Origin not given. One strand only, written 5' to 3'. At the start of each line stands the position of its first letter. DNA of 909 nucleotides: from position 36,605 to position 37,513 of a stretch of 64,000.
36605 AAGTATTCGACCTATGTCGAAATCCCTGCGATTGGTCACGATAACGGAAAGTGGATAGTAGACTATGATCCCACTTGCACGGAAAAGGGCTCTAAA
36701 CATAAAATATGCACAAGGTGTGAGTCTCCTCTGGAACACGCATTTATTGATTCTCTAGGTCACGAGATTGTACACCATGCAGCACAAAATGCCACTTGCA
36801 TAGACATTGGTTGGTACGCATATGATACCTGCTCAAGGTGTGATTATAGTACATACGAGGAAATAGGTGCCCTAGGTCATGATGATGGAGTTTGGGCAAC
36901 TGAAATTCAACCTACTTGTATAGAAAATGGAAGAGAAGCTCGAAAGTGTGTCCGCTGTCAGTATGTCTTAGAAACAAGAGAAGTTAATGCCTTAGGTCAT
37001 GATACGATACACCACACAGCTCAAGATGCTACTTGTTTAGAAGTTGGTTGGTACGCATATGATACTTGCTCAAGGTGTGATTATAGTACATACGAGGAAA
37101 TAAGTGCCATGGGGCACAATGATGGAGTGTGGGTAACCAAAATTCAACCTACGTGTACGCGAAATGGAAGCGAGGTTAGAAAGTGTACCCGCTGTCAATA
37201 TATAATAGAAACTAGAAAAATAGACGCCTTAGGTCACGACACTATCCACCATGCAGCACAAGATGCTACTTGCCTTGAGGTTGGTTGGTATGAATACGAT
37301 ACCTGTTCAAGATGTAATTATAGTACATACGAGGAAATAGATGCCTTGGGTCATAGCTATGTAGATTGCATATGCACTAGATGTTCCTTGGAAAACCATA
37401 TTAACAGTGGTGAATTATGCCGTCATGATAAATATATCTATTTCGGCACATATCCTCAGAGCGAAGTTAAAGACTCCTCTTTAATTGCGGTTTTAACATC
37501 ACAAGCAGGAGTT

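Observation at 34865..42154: Giant lipoprotein made of an unrecognised ~40-aa Cys/His repeat and four DUF6273-like modules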

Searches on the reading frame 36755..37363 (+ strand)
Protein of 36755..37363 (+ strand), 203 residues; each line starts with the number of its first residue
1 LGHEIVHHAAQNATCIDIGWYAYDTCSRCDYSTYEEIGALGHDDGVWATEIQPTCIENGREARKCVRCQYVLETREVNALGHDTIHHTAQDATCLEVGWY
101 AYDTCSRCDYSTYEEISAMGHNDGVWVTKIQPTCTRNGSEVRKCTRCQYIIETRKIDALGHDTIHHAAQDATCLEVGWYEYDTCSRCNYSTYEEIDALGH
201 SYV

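Call 11: search_protein_families(library=pfam, proteins=[window:36758-37354:+], max_evalue=10)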
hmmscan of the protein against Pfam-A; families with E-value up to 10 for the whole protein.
seq(199 aa): 12 families
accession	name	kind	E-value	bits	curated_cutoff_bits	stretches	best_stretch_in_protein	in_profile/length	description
PF14744.11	WASH-7_mid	-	0.00013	21.7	25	2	70-121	107-157/346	WASH complex subunit 7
PF00164.32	Ribosom_S12_S23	-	0.0085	16.2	22.3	1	116-158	9-51/110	Ribosomal protein S12/S23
PF14442.11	Bd3614_N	-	0.03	15.1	25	0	147-174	64-91/92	Bd3614-like deaminase N-terminal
PF08149.16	BING4CT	-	0.036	14.2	23.7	0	102-124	10-32/79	BING4CT (NUC141) domain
PF23574.1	zf-C2H2_ZNF142_18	-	0.046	14.2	27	2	104-120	5-21/35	Zinc finger protein 142 C2H2 domain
PF09526.16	DUF2387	-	0.056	13.9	25.9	1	56-75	25-44/72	Probable metal-binding protein (DUF2387)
PF12056.13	DUF3537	-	0.17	11.2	25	1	84-117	281-314/391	Protein of unknown function (DUF3537)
PF01431.27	Peptidase_M13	-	0.26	11.3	24.5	1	59-138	74-156/205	Peptidase family M13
PF00684.25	DnaJ_CXXCXGXG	-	0.67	10.7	32.7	2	134-187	9-62/65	DnaJ central domain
PF16503.10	zn-ribbon_14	-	0.96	9.4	34.9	0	141-149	1-9/32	Zinc-ribbon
PF25429.1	zf-POGZ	-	2.8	8.9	27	1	101-112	22-33/43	POGZ-like double zinc finger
PF20719.2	Med16_C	-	5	7.8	21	0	51-75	70-94/123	Mediator complex subunit 16, C-terminal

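Call 51: find_homologous_proteins(query=window:36755-37363:+, max_evalue=1e-8)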
Query seq(203 aa) (203 aa): 317 proteins with E <= 1e-8 among 1365 candidates; the best 120 are listed.
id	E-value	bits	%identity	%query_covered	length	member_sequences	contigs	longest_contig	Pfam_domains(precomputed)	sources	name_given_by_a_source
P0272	3.8e-76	273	51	98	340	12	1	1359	-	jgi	jgi:molybdopterin converting factor small subunit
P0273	8.7e-76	272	51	88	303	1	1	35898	-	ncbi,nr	ncbi:MAG: hypothetical protein IJ735_03565 [Clostridia bacterium]|nr:hypothetical protein [Clostridi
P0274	3.0e-63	231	49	100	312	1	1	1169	PF04267.18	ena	-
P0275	5.0e-55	204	47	99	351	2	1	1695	-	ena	-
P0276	5.9e-55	204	42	81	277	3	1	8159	PF14149.12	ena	-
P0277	6.0e-54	201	42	87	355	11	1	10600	-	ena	-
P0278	4.8e-53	198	44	82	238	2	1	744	-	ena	-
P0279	1.8e-48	183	42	96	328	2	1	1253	-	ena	-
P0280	4.0e-48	182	54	79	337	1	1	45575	-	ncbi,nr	ncbi:MAG: hypothetical protein IJ735_03180, partial [Clostridia bacterium]|nr:hypothetical protein [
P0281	1.3e-47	180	48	81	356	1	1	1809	-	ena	-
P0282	6.0e-47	178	42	95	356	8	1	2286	-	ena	-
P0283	1.8e-46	176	42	98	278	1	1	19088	-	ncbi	-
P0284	7.0e-46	174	46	97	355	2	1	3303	-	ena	-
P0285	2.0e-45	173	53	78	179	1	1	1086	PF25429.2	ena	-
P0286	4.7e-45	172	49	78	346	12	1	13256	-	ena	-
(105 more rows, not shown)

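Call 71: predict_structure(alignment_id=A4)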
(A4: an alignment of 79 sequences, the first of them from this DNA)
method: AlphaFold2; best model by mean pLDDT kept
length: 203 residues; sequences in the alignment: 79
mean_pLDDT: 96.3   pTM: 0.61
mean pLDDT of the five models: 96.3, 96.0, 95.6, 95.2, 95.0
residues with pLDDT >= 90: 196; 70-90: 6; 50-70: 1; < 50: 0
segments of 3 or more residues with pLDDT < 50: none
pLDDT, mean of each block of 10 residues (from residue 1): 90 96 94 96 97 98 97 98 98 97 98 98 97 98 96 98 98 97 97 96 78
secondary structure, 60 per line:
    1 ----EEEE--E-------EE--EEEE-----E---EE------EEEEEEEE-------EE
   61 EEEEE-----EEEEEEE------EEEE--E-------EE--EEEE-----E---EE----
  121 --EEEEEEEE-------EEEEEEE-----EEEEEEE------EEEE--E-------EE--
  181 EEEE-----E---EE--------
elements in order: E5-8 E23-26 E44-51 E59-65 E71-77 E84-87 E102-105 E123-130 E138-144 E150-156 E163-166 E181-184

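Call 74: fold_search(model_id=the predicted structure, library=pdb)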
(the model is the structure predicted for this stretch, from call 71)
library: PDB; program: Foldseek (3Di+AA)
matches with E <= 10: 1116; with E <= 0.001: 0
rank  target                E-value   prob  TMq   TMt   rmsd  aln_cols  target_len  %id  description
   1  7u2q_A                1.3e-02  0.47  0.14  0.09  39.7       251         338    7  Influenza Neuraminidase N1-CA09-sNAp-155 (released 2022-04-20)
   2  9g8b_A                1.3e-02  0.35  0.13  0.09  26.7       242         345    8  CryoEM structure of the fragment-2 (2892-3236) in the grappling hook protein A (GhpA) in the bacterium Aureispira sp.  (released 2024-10-16)
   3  8okv_B                1.3e-02  0.21  0.11  0.07  42.1       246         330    7  lipoprotein BT2095 from Bacteroides thetaiotamicron bound to cyanocobalamin CnCbl (released 2023-09-20)
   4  7cqy_A                1.7e-02  0.38  0.14  0.07  38.0       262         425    6  Tetrathionate hydrolase from Acidithiobacillus ferrooxidans mutant - D325N (released 2021-01-27)
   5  9flx_A                1.8e-02  0.33  0.14  0.10  27.0       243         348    7  CryoEM structure of the fragment-4 (4074-4421) in the grappling hook protein A (GhpA) in the bacterium Aureispira sp.  (released 2024-10-16)
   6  2yd9                  1.9e-02  0.23  0.14  0.12  27.7       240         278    6  Crystal structure of the N-terminal Ig1-3 module of Human Receptor Protein Tyrosine Phosphatase Sigma (released 2011-04-13)
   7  7cqy_E                2.5e-02  0.38  0.14  0.07  38.4       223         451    6  Tetrathionate hydrolase from Acidithiobacillus ferrooxidans mutant - D325N (released 2021-01-27)
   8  6u7n_A                2.5e-02  0.33  0.17  0.14  28.7       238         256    7  Crystal structure of neurotrimin (NTM) (released 2020-08-12)
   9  9flw_A                2.5e-02  0.33  0.14  0.07  27.1       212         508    7  CryoEM structure of the fragment-6 (3571-4078) in the grappling hook protein A (GhpA) in the bacterium Aureispira sp.  (released 2024-10-16)
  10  6l8a_E                3.4e-02  0.44  0.13  0.07  37.5       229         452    5  Tetrathionate hydrolase from Acidithiobacillus ferrooxidans (released 2020-11-11)
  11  3p1l                  3.4e-02  0.35  0.14  0.08  40.6       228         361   10  Crystal structure of Escherichia coli BamB, a lipoprotein component of the beta-barrel assembly machinery complex, nativ (released 2010-12-22)
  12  6eg0_B                3.6e-02  0.25  0.17  0.13  29.6       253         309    8  Crystal structure of Dpr4 Ig1-Ig2 in complex with DIP-Eta Ig1-Ig3 (released 2018-11-28)
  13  7cqy_F                4.0e-02  0.38  0.15  0.07  37.9       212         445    6  Tetrathionate hydrolase from Acidithiobacillus ferrooxidans mutant - D325N (released 2021-01-27)
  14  6l8a_B                4.4e-02  0.33  0.14  0.07  41.0       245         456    6  Tetrathionate hydrolase from Acidithiobacillus ferrooxidans (released 2020-11-11)
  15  6l8a_F                4.6e-02  0.35  0.15  0.07  40.4       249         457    5  Tetrathionate hydrolase from Acidithiobacillus ferrooxidans (released 2020-11-11)
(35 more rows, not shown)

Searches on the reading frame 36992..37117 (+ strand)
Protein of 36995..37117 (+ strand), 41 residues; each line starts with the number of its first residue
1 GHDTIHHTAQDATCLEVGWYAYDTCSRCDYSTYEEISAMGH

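Call 11: search_protein_families(library=pfam, proteins=[window:36995-37117:+], max_evalue=10)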
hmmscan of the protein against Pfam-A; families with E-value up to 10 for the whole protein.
seq(41 aa): 0 families

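Call 29: search_solved_structures(query=A1, max_evalue=10, show_alignments=3)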
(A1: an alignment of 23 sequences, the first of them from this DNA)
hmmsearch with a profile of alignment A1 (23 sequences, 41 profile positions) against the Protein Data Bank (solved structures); distinct sequences matched with E-value up to 10: 20.
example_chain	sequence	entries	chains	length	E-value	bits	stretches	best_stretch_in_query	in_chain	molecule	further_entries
9qa6_A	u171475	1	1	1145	3e-13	52.3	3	3-37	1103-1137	IgA protease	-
3zd2_A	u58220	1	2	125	0.0006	22.5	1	14-30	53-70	COMPLEMENT FACTOR H-RELATED PROTEIN 1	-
9mlu_A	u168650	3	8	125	0.0088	18.7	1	12-26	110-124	Complement factor H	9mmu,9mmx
7zjm_B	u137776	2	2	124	0.01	18.5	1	12-28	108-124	Complement factor H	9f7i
2w80_A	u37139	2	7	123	0.019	17.6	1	12-26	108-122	COMPLEMENT FACTOR H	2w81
4ayd_A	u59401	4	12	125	0.021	17.5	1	12-26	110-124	COMPLEMENT FACTOR H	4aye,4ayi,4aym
7ob9_I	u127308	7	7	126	0.028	17.1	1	1-33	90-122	DNA-directed RNA polymerase I subunit RPA12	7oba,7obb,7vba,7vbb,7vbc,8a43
2ic4_A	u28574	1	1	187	0.031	17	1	13-29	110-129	Complement factor H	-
2uwn_A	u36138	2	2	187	0.032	16.9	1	13-29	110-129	HUMAN COMPLEMENT FACTOR H | COMPLEMENT FACTOR H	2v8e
2yby_A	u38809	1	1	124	0.038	16.7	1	14-28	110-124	COMPLEMENT FACTOR H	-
6xz6_B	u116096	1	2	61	0.059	16.1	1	8-26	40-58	Complement factor H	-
6atg_A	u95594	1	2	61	0.43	13.3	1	12-28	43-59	HCG40889, isoform CRA_b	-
2jgw_A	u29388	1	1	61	0.45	13.3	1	12-28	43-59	COMPLEMENT FACTOR H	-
1olz_A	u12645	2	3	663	0.48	13.2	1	2-26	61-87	SEMAPHORIN 4D | Semaphorin-4D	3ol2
2jgx_A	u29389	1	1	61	0.53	13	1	12-28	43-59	COMPLEMENT FACTOR H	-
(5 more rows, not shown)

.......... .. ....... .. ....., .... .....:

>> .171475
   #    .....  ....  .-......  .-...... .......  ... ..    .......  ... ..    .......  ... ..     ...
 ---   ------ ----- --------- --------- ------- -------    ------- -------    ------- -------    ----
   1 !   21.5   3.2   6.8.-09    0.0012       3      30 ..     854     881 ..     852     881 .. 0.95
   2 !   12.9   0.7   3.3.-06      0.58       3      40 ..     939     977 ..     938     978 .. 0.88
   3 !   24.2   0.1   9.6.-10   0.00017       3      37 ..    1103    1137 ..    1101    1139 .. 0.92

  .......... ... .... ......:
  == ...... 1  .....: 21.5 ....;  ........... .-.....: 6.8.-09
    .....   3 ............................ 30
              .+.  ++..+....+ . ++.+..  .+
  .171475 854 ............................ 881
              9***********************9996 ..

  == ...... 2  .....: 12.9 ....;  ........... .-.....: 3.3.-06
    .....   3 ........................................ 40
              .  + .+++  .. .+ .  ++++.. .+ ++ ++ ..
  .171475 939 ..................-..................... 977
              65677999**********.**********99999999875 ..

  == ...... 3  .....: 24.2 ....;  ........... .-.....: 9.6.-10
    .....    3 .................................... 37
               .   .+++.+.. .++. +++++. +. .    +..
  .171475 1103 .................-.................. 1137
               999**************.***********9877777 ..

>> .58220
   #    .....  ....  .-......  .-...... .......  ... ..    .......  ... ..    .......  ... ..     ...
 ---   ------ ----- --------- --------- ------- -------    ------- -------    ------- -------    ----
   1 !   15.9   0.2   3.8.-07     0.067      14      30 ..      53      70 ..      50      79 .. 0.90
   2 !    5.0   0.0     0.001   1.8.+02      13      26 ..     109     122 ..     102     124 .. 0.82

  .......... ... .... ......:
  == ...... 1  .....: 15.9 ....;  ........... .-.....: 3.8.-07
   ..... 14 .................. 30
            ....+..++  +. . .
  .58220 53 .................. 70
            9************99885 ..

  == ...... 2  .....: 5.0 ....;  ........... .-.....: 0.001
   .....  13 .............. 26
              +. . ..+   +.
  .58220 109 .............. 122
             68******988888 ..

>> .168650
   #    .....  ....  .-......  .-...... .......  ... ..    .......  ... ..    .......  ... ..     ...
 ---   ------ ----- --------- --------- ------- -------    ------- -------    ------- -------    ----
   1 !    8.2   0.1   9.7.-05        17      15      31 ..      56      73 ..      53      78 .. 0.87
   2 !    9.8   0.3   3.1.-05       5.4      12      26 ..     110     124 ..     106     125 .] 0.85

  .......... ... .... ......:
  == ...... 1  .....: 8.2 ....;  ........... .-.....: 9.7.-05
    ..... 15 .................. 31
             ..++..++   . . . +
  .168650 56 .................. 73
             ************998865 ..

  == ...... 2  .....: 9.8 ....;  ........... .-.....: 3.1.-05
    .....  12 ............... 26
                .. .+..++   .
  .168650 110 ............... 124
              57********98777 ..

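Call 35: search_protein_representatives(alignment_id=A1)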
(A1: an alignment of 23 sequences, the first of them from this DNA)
Query: 23 sequences, 41 profile positions. Proteins with E-value up to 0.001 (for the whole library): 26048; up to 1e-10: 12055; up to 1e-30: 2680. The best 150 are listed.
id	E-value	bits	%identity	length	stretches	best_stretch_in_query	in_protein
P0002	2.2e-275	904.0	-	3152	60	1-41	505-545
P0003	6.8e-266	873.7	-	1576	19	1-41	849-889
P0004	1.1e-261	860.2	-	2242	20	1-41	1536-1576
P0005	1.4e-245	808.7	-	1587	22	1-40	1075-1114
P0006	8.5e-242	796.5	-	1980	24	1-41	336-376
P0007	1.2e-231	764.0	-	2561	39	1-41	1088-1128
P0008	3.4e-218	721.0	-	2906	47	1-41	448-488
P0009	8.1e-216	713.4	-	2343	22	1-41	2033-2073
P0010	4.3e-210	695.1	-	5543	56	2-40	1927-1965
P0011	1.1e-208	690.6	-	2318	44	1-41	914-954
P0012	2.5e-208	689.4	-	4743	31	1-41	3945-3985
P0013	7.6e-206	681.5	-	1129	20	1-41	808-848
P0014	1.5e-205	680.5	-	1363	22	1-41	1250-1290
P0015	3.5e-204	676.2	-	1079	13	1-41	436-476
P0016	1.6e-200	664.5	-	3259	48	1-41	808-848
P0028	2.1e-173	577.6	-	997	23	1-41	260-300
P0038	1.0e-164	549.9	-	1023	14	1-41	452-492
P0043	6.9e-162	540.8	-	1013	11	1-41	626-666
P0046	1.4e-158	530.2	-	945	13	1-41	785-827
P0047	7.8e-158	527.8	-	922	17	2-41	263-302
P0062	5.4e-141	473.9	-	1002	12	2-39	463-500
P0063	7.6e-141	473.4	-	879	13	1-41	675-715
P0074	5.0e-133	448.4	-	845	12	1-41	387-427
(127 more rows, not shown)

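Call 44: search_protein_families(library=pfam, proteins=[P0013, P0015, P0028, P0038, P0043, P0046, P0047, P0062, P0063, P0074], max_evalue=0.001)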
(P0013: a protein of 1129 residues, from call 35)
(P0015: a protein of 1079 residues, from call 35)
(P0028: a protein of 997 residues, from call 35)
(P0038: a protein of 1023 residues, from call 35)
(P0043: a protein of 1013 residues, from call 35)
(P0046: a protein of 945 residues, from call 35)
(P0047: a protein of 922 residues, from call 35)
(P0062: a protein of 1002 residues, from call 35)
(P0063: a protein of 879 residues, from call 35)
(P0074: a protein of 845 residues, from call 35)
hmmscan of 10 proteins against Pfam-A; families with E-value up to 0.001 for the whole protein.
P0013 (1129 aa): 1 family
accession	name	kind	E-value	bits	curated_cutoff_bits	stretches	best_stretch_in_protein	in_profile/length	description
PF18138.6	bacHORMA_1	-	0.00022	21.6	35.6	0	311-350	47-86/169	Bacterial HORMA domain family 1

P0015 (1079 aa): 2 families
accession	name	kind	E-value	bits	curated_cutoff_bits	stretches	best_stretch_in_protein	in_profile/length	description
PF00963.24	Cohesin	-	5.4e-20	72.5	24.1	3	328-426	16-129/139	Cohesin domain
PF07572.17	BCNT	-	9.3e-06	26.2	22.2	0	766-789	24-47/75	Bucentaur or craniofacial development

P0028 (997 aa): 2 families
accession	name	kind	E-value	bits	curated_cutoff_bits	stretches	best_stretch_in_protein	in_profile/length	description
PF09479.16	Flg_new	-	2.7e-10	40.7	27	1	34-100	2-65/65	Listeria-Bacteroides repeat domain (List_Bact_rpt)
PF03589.19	Antiterm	-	0.00052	20.5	26.7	0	273-298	21-45/87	Antitermination protein Q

P0038 (1023 aa): 6 families
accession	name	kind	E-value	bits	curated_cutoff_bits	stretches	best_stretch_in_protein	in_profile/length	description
PF13306.12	LRR_5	-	4.4e-13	49.7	27.7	1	7-48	23-63/127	BspA type Leucine rich repeat region (6 copies)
PF25429.1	zf-POGZ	-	4e-09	37.2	27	0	551-571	21-41/43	POGZ-like double zinc finger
PF00404.24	Dockerin_1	-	1.4e-07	32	22.9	1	876-936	2-56/57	Dockerin type I domain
PF11158.13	DUF2938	-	2.1e-07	31.1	31.4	0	110-140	35-65/150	Protein of unknown function (DUF2938)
PF23612.1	zf-C2H2_ZN142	-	5.9e-07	29.6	27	0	143-153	2-12/27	ZN142 C2H2 zinc finger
PF07572.17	BCNT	-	3.1e-05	24.5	22.2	0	105-129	23-46/75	Bucentaur or craniofacial development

P0043 (1013 aa): 1 family
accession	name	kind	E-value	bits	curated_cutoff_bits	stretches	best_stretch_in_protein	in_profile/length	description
PF00963.24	Cohesin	-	1.8e-34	119.4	24.1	3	30-156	2-139/139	Cohesin domain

P0046 (945 aa): 3 families
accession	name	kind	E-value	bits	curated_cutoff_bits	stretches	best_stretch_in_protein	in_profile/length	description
PF21762.3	DEDDh_C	-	4.6e-14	53.4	27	0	747-775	6-34/188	DNA polymerase III subunit epsilon-like, C-terminal domain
PF13384.12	HTH_23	-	1.9e-08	34.3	24.6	0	589-615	8-34/50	Homeodomain-like domain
PF21227.3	Myb_DNA-binding_7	-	7.5e-08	32.6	27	0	686-702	12-28/49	Myb-like DNA-binding domain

P0047 (922 aa): 0 families

P0062 (1002 aa): 0 families

P0063 (879 aa): 1 family
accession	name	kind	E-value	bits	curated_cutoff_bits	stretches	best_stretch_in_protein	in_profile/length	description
PF09479.16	Flg_new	-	2.3e-05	24.8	27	1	34-105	1-65/65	Listeria-Bacteroides repeat domain (List_Bact_rpt)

P0074 (845 aa): 3 families
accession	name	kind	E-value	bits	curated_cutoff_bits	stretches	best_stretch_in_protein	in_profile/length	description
PF00395.25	SLH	-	1.5e-22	79.7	20.8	2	732-774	1-43/44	S-layer homology domain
PF00963.24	Cohesin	-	3.9e-10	40.5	24.1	1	47-178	4-139/139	Cohesin domain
PF18614.7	RNase_II_C_S1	-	0.00015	22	26.6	0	470-491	18-40/59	RNase II-type exonuclease C-terminal S1 domain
